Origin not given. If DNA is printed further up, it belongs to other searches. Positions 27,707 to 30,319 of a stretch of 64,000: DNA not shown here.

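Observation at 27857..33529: Orphan, divergent type-IV-coupling-protein-like ATPase co-directional with a pentapeptide-repeat protein and a SPOR lipoprotein, with no secretion channel genes nearby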

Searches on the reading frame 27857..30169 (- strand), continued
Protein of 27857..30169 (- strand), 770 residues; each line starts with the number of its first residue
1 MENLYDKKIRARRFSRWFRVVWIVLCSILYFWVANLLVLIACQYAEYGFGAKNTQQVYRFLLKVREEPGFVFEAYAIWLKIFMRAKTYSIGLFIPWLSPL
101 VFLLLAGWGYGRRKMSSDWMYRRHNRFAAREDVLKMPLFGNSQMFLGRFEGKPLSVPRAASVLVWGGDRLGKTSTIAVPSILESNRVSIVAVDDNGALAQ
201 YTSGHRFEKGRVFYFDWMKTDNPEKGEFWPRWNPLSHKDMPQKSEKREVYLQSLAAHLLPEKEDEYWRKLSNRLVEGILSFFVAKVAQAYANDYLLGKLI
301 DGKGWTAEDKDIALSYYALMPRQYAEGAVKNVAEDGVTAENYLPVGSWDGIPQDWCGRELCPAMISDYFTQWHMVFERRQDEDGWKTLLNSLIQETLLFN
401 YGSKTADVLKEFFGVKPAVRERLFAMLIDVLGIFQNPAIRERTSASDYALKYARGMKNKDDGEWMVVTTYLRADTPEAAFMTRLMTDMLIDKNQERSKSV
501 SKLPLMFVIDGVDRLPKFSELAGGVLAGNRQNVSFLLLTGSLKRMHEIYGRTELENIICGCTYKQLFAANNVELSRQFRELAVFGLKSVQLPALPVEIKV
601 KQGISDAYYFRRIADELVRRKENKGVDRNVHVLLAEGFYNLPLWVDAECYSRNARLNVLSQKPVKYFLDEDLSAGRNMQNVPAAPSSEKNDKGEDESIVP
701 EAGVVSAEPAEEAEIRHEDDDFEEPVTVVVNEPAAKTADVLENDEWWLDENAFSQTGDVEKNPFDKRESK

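Call 13: find_encoding_contigs(protein=P0058, flank=10000, max_places=1)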
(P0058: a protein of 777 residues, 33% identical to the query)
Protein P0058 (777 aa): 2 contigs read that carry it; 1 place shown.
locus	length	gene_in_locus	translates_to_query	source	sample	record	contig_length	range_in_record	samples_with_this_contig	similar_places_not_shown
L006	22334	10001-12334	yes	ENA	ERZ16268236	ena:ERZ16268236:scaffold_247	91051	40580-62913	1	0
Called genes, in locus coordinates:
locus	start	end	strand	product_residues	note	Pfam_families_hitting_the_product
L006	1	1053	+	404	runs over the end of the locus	PF22458:RsmF-B_ferredox (faint), PF01189:Methyltr_RsmB-F, PF13847:Methyltransf_31 (weak)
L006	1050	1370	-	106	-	PF01312:Bac_export_2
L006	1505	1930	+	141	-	-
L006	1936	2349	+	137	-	PF00460:Flg_bb_rod (faint), PF06429:Flg_bbr_C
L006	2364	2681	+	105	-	PF02049:FliE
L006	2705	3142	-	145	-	PF00583:Acetyltransf_1, PF13673:Acetyltransf_10, PF13508:Acetyltransf_7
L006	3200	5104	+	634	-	PF00009:GTP_EFTU, PF01926:MMR_HSR1 (faint), PF03144:GTP_EFTU_D2, PF14492:EFG_III (faint), PF00679:EFG_C, PF06421:LepA_C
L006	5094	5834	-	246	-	PF01416:PseudoU_synth_1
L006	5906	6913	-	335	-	PF01408:GFO_IDH_MocA, PF02423:OCD_Mu_crystall (weak), PF03446:NAD_binding_2 (faint), PF22725:GFO_IDH_MocA_C3, PF02894:GFO_IDH_MocA_C (weak)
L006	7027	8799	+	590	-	-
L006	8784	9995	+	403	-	PF13599:Pentapeptide_4, PF25296:Decapeptide (faint), PF00805:Pentapeptide, PF13576:Pentapeptide_3 (weak), PF00805:Pentapeptide, PF13599:Pentapeptide_4, PF00805:Pentapeptide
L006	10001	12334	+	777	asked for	PF02534:T4SS-DNA_transf, PF10412:TrwB_AAD_bind (faint), PF12696:TraG-D_C (weak)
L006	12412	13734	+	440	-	PF05496:RuvB_N, PF00004:AAA, PF07728:AAA_5 (weak), PF16193:AAA_assoc_2, PF12002:MgsA_C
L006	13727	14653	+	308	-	PF00849:PseudoU_synth_2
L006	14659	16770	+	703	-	PF05170:AsmA, PF05359:DUF748, PF05170:AsmA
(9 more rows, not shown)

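Call 14: find_encoding_contigs(protein=P0061, flank=10000, max_places=1)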
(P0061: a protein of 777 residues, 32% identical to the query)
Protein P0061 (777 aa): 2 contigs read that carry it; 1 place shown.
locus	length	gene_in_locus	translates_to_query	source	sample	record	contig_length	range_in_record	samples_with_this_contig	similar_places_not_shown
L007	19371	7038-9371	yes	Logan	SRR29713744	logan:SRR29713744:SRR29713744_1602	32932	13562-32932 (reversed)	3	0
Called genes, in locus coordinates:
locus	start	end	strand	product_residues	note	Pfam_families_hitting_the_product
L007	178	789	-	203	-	-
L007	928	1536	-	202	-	-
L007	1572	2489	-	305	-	PF01430:HSP33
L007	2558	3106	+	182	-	PF21982:RecX_HTH1 (faint), PF02631:RecX_HTH2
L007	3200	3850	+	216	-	-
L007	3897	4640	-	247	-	PF01416:PseudoU_synth_1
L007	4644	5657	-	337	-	PF01408:GFO_IDH_MocA, PF02423:OCD_Mu_crystall (weak), PF02894:GFO_IDH_MocA_C, PF22725:GFO_IDH_MocA_C3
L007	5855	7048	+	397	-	PF13576:Pentapeptide_3 (weak), PF13599:Pentapeptide_4, PF25296:Decapeptide (faint), PF00805:Pentapeptide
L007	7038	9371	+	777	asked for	PF02534:T4SS-DNA_transf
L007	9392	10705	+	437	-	PF05496:RuvB_N, PF00004:AAA, PF07728:AAA_5 (weak), PF13173:AAA_14 (faint), PF16193:AAA_assoc_2, PF12002:MgsA_C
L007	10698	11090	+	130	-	-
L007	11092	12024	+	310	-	PF00849:PseudoU_synth_2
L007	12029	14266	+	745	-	PF05170:AsmA, PF05359:DUF748 (weak), PF13116:YhdP, PF05170:AsmA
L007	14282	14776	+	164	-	PF07542:ATP12 (weak)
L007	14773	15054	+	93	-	PF00708:Acylphosphatase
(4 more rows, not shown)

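Call 15: find_encoding_contigs(protein=P0024, flank=10000, max_places=1)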
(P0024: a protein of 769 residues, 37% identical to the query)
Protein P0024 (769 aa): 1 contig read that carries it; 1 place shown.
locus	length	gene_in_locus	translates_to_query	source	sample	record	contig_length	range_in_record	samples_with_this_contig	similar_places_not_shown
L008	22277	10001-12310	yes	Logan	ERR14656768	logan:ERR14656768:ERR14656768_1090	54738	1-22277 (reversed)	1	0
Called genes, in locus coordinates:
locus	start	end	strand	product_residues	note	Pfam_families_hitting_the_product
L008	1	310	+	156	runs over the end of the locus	PF00588:SpoU_methylase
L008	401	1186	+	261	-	PF00303:Thymidylat_synt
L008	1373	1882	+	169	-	PF02559:CarD_TRCF_RID, PF21095:CarD_C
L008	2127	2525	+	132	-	PF04379:DUF525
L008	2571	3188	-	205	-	-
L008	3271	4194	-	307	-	PF01430:HSP33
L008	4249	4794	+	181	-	PF02631:RecX_HTH2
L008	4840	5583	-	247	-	PF01416:PseudoU_synth_1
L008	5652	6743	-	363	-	PF02423:OCD_Mu_crystall (weak), PF01408:GFO_IDH_MocA, PF02894:GFO_IDH_MocA_C (weak), PF22725:GFO_IDH_MocA_C3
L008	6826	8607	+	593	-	-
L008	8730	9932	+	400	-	PF00805:Pentapeptide, PF13599:Pentapeptide_4, PF25296:Decapeptide (faint), PF00805:Pentapeptide, PF13576:Pentapeptide_3, PF00805:Pentapeptide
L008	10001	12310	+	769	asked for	PF02534:T4SS-DNA_transf, PF12696:TraG-D_C (weak)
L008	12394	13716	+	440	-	PF05496:RuvB_N, PF00004:AAA, PF07728:AAA_5 (weak), PF13173:AAA_14 (faint), PF16193:AAA_assoc_2, PF12002:MgsA_C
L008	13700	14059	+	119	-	PF02537:CRCB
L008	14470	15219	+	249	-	PF06414:Zeta_toxin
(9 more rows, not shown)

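Call 22: search_solved_structures(query=A1, max_evalue=0.01, show_alignments=2)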
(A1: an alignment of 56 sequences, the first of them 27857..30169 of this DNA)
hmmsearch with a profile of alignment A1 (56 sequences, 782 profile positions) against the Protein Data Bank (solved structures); distinct sequences matched with E-value up to 0.01: 0.
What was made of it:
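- Tried and rejected: No hit at E<=0.01 (call 22).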

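Call 23: search_protein_families(library=padloc, proteins=[window:27857-30169:-], max_evalue=0.01)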
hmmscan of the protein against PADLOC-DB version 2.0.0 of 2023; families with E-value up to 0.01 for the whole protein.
window:27857-30169:- (770 aa): 0 families
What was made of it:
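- No PADLOC match (call 23).
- Tried and rejected: No hit (call 23).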

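Call 28: find_related_loci(query=A1, collection=genome_contigs, flank=10000)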
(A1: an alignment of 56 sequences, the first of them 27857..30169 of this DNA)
Query A1 (770 aa) in genome_contigs; peptide patterns used: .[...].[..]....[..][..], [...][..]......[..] (x = any residue, [..] = any of these).
131 stretches matched a pattern; 106 encode a relative of the query (tblastn E <= 1e-3); the best 80 are kept; 80 distinct loci.
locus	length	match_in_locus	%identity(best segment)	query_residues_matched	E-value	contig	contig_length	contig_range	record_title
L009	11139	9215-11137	55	1-640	0e+0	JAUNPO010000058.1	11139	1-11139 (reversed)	MAG: Pseudomonadota bacterium isolate S36M_St_32 NODE_3527_length_11139_cov_6.332371, whole genome shotgun sequence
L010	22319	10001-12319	49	1-766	0e+0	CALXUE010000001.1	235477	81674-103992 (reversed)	MAG: uncultured Alphaproteobacteria bacterium isolate BRZ_MQ__bin8 genome assembly, contig: BRZ_MQ__NODE_42_length_23547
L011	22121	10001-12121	50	1-711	0e+0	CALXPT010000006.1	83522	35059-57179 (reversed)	MAG: uncultured Alphaproteobacteria bacterium isolate BRZ_CI__bin98 genome assembly, contig: BRZ_CI__NODE_493_length_835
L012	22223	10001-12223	45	1-767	0e+0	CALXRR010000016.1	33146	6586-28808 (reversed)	MAG: uncultured Alphaproteobacteria bacterium isolate BRZ_AG__bin71 genome assembly, contig: BRZ_AG__NODE_2088_length_33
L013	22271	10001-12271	46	1-761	0e+0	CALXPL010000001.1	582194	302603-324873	MAG: uncultured Alphaproteobacteria bacterium isolate BRZ_FQ__bin96 genome assembly, contig: BRZ_FQ__NODE_1_length_58219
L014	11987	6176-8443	43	1-754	0e+0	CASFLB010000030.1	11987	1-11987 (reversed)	uncultured proteobacterium isolate O80_L3_331331_idba_bin.82 genome assembly, contig: O80_L3_331331_idba_bin.82.fa_scaff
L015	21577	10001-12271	43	1-754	0e+0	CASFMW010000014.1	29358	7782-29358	uncultured proteobacterium isolate O25_L1_391391_idba_bin.172 genome assembly, contig: O25_L1_391391_idba_bin.172.fa_sca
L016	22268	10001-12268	44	1-754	0e+0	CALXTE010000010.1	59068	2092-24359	MAG: uncultured Alphaproteobacteria bacterium isolate BRZ_SN__bin90 genome assembly, contig: BRZ_SN__NODE_652_length_590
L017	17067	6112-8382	44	1-754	0e+0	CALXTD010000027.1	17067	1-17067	MAG: uncultured Alphaproteobacteria bacterium isolate BRZ_RF__bin97 genome assembly, contig: BRZ_RF__NODE_4738_length_17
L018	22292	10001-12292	51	1-762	0e+0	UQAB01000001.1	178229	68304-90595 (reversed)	uncultured Azospirillum sp. isolate UMGS63 genome assembly, contig: NODE_60_length_178229_cov_9.654267, whole genome sho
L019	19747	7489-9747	49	1-767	0e+0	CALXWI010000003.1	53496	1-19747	MAG: uncultured Alphaproteobacteria bacterium isolate BRZ_ED__bin7 genome assembly, contig: BRZ_ED__NODE_747_length_5349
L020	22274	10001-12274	39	20-766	8e-174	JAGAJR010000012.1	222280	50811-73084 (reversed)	MAG: Alphaproteobacteria bacterium isolate RGIG8504 Water_deer_Cecum-2__c296753, whole genome shotgun sequence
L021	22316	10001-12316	38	17-767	8e-173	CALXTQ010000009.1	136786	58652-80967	MAG: uncultured Alphaproteobacteria bacterium isolate E07__bin220 genome assembly, contig: E07__k127_645903, whole genom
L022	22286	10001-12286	39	17-767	1e-172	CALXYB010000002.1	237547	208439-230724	MAG: uncultured Alphaproteobacteria bacterium isolate BRZ_DL__bin79 genome assembly, contig: BRZ_DL__NODE_38_length_2375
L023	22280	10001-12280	40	17-766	1e-172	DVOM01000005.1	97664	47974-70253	MAG TPA_asm: Candidatus Scatocola faecigallinarum isolate 2846 CHK22__C26148_L97664_ERR2241687, whole genome shotgun seq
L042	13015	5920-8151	37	46-766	9e-139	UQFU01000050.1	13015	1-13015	uncultured Alphaproteobacteria bacterium isolate UMGS241 genome assembly, contig: NODE_2194_length_13015_cov_4.802238, w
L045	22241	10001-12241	37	45-768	1e-135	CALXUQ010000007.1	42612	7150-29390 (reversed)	MAG: uncultured Alphaproteobacteria bacterium isolate BRZ_DM__bin47 genome assembly, contig: BRZ_DM__NODE_1357_length_42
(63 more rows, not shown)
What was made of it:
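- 106 GTDB species genomes carry it (call 28).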

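Call 32: predict_structure(alignment_id=A1)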
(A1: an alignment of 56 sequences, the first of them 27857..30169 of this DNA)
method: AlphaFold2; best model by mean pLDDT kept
length: 770 residues; sequences in the alignment: 56
mean_pLDDT: 85.7   pTM: 0.78
mean pLDDT of the five models: 85.7, 83.7, 83.5, 83.2, 82.3
residues with pLDDT >= 90: 528; 70-90: 114; 50-70: 70; < 50: 58
segments of 3 or more residues with pLDDT < 50: 698-744, 756-761
pLDDT, mean of each block of 10 residues (from residue 1): 65 85 90 92 87 87 93 93 91 91 87 63 79 90 89 93 94 96 96 97 97 97 96 96 91 93 86 96 97 95 93 96 96 93 95 94 96 90 92 97 96 96 93 95 96 93 95 97 97 76 91 96 94 96 96 95 95 93 84 61 74 88 73 92 94 96 97 92 74 52 37 33 32 35 51 51 49
secondary structure, 60 per line:
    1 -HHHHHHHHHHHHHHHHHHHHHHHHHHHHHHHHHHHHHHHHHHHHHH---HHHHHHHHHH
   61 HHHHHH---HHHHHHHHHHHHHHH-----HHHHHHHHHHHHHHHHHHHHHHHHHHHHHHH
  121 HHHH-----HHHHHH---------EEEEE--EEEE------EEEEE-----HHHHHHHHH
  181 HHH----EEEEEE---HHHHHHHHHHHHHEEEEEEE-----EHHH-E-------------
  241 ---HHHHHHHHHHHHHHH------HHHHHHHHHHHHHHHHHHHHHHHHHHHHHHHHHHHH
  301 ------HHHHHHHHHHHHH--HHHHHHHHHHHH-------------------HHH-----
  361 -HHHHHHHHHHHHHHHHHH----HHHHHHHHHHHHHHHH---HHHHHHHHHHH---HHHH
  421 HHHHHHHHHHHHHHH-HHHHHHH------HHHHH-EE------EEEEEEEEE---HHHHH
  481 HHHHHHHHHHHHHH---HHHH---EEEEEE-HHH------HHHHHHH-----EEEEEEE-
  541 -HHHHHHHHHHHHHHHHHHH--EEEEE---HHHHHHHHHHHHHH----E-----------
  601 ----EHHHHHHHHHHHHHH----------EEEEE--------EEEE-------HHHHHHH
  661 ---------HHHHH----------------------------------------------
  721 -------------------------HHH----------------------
elements in order (helices of 4 or more, strands of 3 or more residues): H2-47 H51-66 H70-84 H90-124 H130-135 E145-149 E152-155 E162-166 H172-183 E188-193 H197-209 E210-216 H244-258 H265-300 H307-319 H322-333 H362-379 H384-399 H403-413 H417-435 H437-443 H450-454 E464-472 H476-494 H498-501 E505-510 H521-527 E533-539 H542-560 E563-567 H571-584 H606-619 E630-634 E643-646 H654-660 H670-674
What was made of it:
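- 27857..30169 (-): T4CP-like protein (770 aa), a VirD4-derived inner-membrane coupling-protein homologue. AF2 model pLDDT 85.7 (call 32).
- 27860..28189 (-): Acidic C-terminal tail (residues 661-770) with the conserved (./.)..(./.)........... motif. Residues 698-744 are disordered in the model (call 32).
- On Type IV coupling protein (VirD4/TraG/TrwB; Pfam PF02534): AF2 pLDDT 85.7 (call 32).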

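Call 35: fold_search(model_id=the predicted structure, library=pdb)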
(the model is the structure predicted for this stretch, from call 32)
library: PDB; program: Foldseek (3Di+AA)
matches with E <= 10: 299; with E <= 0.001: 68
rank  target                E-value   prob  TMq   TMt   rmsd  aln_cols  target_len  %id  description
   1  8dol_A                1.3e-14  1.00  0.44  0.61  12.2       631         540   14  Mechanism of regulation of the Helicobacter pylori Cagbeta ATPase by CagZ (released 2023-02-15)
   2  8dol_D                6.2e-14  1.00  0.41  0.57  13.2       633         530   14  Mechanism of regulation of the Helicobacter pylori Cagbeta ATPase by CagZ (released 2023-02-15)
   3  8dol_B                1.3e-13  1.00  0.40  0.60  12.7       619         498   14  Mechanism of regulation of the Helicobacter pylori Cagbeta ATPase by CagZ (released 2023-02-15)
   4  8dol_F                3.3e-13  1.00  0.42  0.60  13.3       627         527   14  Mechanism of regulation of the Helicobacter pylori Cagbeta ATPase by CagZ (released 2023-02-15)
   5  8dol_C                5.6e-13  1.00  0.42  0.62  15.9       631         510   14  Mechanism of regulation of the Helicobacter pylori Cagbeta ATPase by CagZ (released 2023-02-15)
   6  1e9r_D                1.8e-07  1.00  0.34  0.60  10.0       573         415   11  Bacterial conjugative coupling protein TrwBdeltaN70. Trigonal form in complex with sulphate. (released 2001-02-06)
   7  1gl7_G                3.5e-07  1.00  0.34  0.59   9.5       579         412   12  Plasmid coupling protein TrwB in complex with the non-hydrolisable ATP-analogue ADPNP. (released 2002-05-16)
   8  1e9r_E                3.6e-07  1.00  0.35  0.61   9.5       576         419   11  Bacterial conjugative coupling protein TrwBdeltaN70. Trigonal form in complex with sulphate. (released 2001-02-06)
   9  1e9r_F                4.4e-07  1.00  0.35  0.60  10.3       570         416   11  Bacterial conjugative coupling protein TrwBdeltaN70. Trigonal form in complex with sulphate. (released 2001-02-06)
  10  8wfd_F                4.6e-07  1.00  0.28  0.36  14.4       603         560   14  The cryo-EM structure of TdpAB in complex with AMPPNP and DNA (released 2025-01-22)
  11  8wfd_A                5.3e-07  1.00  0.28  0.37  13.1       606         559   13  The cryo-EM structure of TdpAB in complex with AMPPNP and DNA (released 2025-01-22)
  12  1e9s_L                5.6e-07  1.00  0.35  0.59  10.5       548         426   10  Bacterial conjugative coupling protein TrwBdeltaN70. Unbound monoclinic form. (released 2001-02-06)
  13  1e9s_F                5.9e-07  1.00  0.33  0.56  11.0       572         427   11  Bacterial conjugative coupling protein TrwBdeltaN70. Unbound monoclinic form. (released 2001-02-06)
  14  1e9r_G                6.2e-07  1.00  0.36  0.62   8.6       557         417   12  Bacterial conjugative coupling protein TrwBdeltaN70. Trigonal form in complex with sulphate. (released 2001-02-06)
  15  1gki_F                6.5e-07  1.00  0.35  0.62   9.0       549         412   11  Plasmid coupling protein TrwB in complex with ADP and Mg2+. (released 2002-05-16)
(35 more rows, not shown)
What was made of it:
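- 27857..30169 (-): Foldseek best hits are Cagβ 8dol (E 1e-14), TrwB (E 2e-7) and DotL (E 7e-7) (call 35).
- On Type IV coupling protein (VirD4/TraG/TrwB; Pfam PF02534): Foldseek: Cagβ E 1e-14 (TMt 0.61), TrwB E 2e-7 (TMt about 0.6), DotL E 7e-7 (call 35).
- Closest known: VirD4-type type IV coupling proteins. Same: Best fold match is Cagβ (call 35).
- Closest known: Cagβ-CagZ and DotL-IcmSW/LvgA/DotN. Same: 8dol, the Cagβ-CagZ complex, is the top structural hit (call 35).
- The fold matches Cagβ, TrwB and DotL (calls 32, 35).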

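Call 40: search_protein_families(library=pfam, proteins=[L003:12393-13676:+, L020:12286-13557:+, L042:9634-10932:+, L042:8282-9637:+, L045:12419-13756:+], max_evalue=1)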
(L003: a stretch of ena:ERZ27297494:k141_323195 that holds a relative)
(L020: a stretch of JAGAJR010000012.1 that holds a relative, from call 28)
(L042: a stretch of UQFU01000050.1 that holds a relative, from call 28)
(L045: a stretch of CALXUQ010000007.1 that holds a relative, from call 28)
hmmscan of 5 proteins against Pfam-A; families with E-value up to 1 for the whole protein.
L003:12393-13676:+ (427 aa): 0 families

L020:12286-13557:+ (423 aa): 0 families

L042:9634-10932:+ (432 aa): 1 family
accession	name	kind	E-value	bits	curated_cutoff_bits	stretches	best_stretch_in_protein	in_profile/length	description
PF23289.1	Spectrin_5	-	0.15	12.6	27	0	379-414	37-71/80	Guanine nucleotide exchange factor DBS-like, spectrin-like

L042:8282-9637:+ (451 aa): 1 family
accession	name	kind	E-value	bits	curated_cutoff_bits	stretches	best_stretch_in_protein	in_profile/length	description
PF07445.17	PriC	-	0.41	10.9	23.3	0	190-280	41-128/174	Primosomal replication protein priC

L045:12419-13756:+ (445 aa): 2 families
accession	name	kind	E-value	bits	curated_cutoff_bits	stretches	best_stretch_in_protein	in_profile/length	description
PF10070.14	DabA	-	0.0073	15.2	25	1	154-253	133-234/747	Probable inorganic carbon transporter subunit DabA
PF21263.2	Acyl-CoA-dh_C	-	0.042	14.6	27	1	190-243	10-64/96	Acyl-CoA dehydrogenase, C-terminal domain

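Call 41: search_solved_structures(query=L003:12393-13676:+, max_evalue=1)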
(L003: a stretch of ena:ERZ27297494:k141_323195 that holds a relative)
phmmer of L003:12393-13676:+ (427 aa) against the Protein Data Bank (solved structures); distinct sequences matched with E-value up to 1: 0.
